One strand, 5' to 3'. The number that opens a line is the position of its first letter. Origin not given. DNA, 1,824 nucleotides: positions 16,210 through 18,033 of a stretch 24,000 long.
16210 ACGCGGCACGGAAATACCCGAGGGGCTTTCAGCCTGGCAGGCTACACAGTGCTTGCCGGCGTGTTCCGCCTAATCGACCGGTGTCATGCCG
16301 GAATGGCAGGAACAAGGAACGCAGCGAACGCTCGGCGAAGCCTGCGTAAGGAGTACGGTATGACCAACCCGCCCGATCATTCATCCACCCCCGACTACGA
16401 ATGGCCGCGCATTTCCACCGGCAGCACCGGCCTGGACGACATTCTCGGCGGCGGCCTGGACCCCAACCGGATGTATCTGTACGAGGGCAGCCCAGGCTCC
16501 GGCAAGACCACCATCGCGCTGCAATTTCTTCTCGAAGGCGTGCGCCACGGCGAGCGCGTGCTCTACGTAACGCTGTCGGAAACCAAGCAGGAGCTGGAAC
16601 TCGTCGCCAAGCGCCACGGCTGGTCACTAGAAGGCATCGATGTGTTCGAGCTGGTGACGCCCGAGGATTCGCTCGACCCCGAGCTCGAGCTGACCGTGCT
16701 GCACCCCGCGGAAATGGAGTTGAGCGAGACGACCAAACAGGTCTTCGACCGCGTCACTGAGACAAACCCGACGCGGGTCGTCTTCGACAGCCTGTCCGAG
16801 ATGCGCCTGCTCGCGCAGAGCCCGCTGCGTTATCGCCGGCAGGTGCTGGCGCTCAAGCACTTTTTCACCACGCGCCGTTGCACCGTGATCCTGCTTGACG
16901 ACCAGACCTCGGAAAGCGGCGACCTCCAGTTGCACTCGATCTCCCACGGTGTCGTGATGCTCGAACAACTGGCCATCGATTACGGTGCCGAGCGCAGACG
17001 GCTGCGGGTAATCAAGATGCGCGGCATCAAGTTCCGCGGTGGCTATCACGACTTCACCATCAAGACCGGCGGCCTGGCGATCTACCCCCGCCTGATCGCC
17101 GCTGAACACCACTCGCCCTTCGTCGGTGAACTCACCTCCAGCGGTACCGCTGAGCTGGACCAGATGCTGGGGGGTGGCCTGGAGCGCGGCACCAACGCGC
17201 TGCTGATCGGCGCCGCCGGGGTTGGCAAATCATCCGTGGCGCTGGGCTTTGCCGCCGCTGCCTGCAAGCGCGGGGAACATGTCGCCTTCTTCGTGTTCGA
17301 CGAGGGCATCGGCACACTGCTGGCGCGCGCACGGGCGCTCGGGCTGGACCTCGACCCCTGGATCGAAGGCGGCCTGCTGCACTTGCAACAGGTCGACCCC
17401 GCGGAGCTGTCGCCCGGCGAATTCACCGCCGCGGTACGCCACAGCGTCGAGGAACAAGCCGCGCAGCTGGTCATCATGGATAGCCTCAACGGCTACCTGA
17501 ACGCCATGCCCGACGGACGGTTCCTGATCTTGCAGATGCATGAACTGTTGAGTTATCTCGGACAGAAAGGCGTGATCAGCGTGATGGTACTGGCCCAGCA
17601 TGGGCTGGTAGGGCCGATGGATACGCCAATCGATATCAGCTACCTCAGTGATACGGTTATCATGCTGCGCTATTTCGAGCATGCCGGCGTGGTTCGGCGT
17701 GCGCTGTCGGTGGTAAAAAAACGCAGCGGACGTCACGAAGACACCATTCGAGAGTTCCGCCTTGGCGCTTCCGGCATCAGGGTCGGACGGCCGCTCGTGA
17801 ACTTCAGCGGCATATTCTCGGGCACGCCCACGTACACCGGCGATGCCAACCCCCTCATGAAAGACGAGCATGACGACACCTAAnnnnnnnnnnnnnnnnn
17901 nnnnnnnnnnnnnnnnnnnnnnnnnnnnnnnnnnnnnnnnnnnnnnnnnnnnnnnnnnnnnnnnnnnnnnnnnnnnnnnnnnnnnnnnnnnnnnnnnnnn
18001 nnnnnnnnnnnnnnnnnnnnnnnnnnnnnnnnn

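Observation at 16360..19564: KaiC-like ATPase translationally coupled to a hybrid histidine kinase, with no KaiA or KaiB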

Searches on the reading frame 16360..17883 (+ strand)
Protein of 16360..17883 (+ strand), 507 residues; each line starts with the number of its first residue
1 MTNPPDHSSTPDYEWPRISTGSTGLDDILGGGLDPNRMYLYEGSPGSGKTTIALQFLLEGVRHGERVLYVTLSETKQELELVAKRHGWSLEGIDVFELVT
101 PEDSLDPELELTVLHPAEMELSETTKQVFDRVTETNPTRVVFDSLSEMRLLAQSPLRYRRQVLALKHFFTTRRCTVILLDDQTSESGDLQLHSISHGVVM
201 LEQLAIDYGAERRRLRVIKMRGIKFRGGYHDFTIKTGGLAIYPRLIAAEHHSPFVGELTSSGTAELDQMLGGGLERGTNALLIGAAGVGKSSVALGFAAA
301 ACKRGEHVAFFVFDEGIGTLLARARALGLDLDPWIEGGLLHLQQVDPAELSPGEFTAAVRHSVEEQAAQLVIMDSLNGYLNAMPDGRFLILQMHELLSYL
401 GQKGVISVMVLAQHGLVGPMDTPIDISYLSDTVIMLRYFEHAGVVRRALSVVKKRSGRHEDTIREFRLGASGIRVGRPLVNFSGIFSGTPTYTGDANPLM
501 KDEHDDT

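Call 6: search_protein_families(library=pfam, proteins=[window:16360-17883:+], max_evalue=0.01)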
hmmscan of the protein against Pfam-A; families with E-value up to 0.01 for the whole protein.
window:16360-17883:+ (507 aa): 25 families
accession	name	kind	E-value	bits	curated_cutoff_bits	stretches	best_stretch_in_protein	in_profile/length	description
PF06745.19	ATPase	-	1.8e-64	217.7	26.6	2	19-244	2-229/231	KaiC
PF13481.12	AAA_25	-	5.6e-15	55.9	27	2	262-381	18-157/195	AAA domain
PF01695.23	IstB_IS21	-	1.5e-11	44.7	24.1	2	275-315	90-130/238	IstB-like ATP binding protein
PF00154.27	RecA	-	3.7e-09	36.9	27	2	258-333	32-106/262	recA bacterial DNA recombination protein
PF03796.21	DnaB_C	-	5.6e-09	36.2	27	2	18-79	2-63/255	DnaB-like helicase C terminal domain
PF05625.17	PAXNEB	-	1.5e-08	34.5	28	1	18-78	19-80/366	PAXNEB protein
PF13191.12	AAA_16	-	5.6e-07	30.6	32.6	1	275-363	21-124/167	AAA ATPase domain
PF13401.12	AAA_22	-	1.1e-06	29.4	27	0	279-374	7-91/130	AAA domain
PF20720.3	nSTAND3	-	1.3e-06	28.7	27.2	1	34-74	15-53/155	Novel STAND NTPase 3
PF25199.1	nSTAND_NTPase5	-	3e-05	24.3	34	0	34-79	39-85/145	Novel STAND NTPase 5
PF08423.17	Rad51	-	6.4e-05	22.8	22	0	17-123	7-119/244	Rad51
PF13479.12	AAA_24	-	7.9e-05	23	27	0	278-320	3-37/195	AAA domain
PF01656.29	CbiA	-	0.00013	22.3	25.4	0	285-314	7-36/125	CobQ/CobB/MinD/ParA nucleotide binding domain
PF14417.12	MEDS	-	0.00016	22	29.8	0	51-103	15-70/161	MEDS: MEthanogen/methylotroph, DcmR Sensory domain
PF07728.20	AAA_5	-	0.00023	21.6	22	0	280-303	2-25/139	AAA domain (dynein-related subfamily)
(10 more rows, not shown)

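Call 7: search_protein_families(library=ncbifam, proteins=[window:16360-17883:+], max_evalue=0.01)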
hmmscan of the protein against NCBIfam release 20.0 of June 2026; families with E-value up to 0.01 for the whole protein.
window:16360-17883:+ (507 aa): 30 families (the best 25 are shown)
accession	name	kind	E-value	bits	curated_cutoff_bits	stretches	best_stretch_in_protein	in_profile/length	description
NF006799.0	PRK09302.1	equivalog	1.4e-75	254.9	408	1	14-495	9-491/515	circadian clock protein KaiC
TIGR02655.1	circ_KaiC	equivalog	3.5e-46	157.9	546.25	1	17-492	2-478/484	circadian clock protein KaiC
TIGR03880.1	KaiC_arch_3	hypoth_equivalog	4e-42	144.3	249.45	2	21-242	1-218/224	KaiC domain-containing protein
TIGR03881.1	KaiC_arch_4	hypoth_equivalog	8.4e-32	110.7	247.8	2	17-235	2-221/231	KaiC domain-containing protein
TIGR03877.1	thermo_KaiC_1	hypoth_equivalog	6.1e-30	104.5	307.25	2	17-243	3-234/238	KaiC domain-containing protein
TIGR00416.1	sms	equivalog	1.7e-23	83.1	403.05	2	13-150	71-184/454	DNA repair protein RadA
NF004723.0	PRK06067.1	subfamily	9e-17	61.4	194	2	257-459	14-217/243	flagellar accessory protein FlaH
NF006861.0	PRK09361.1-1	equivalog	3.7e-15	56.1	278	2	259-319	5-64/235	DNA repair and recombination protein RadB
TIGR02237.1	recomb_radB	equivalog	4.5e-15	56.1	172.4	2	266-473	1-209/210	DNA repair and recombination protein RadB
NF052589.1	ArlH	equivalog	1.4e-14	54.4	215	2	263-456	6-202/229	archaellum protein ArlH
NF004629.0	PRK05973.1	equivalog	2.7e-11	43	156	2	33-92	61-120/237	DNA helicase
TIGR03600.1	phage_DnaB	exception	3.9e-11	42.6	498.65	1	18-104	177-260/421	phage replicative helicase, DnaB family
NF038214.1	IS21_help_AAA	equivalog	5.5e-10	39.3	200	1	274-315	87-128/232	IS21-like element helper ATPase IstB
TIGR02012.1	tigrfam_recA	equivalog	1.9e-09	37.3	325.3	2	17-70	35-89/321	recombinase RecA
NF003301.0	PRK04301.1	equivalog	3e-09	36.5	259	1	17-56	82-121/316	DNA repair and recombination protein RadA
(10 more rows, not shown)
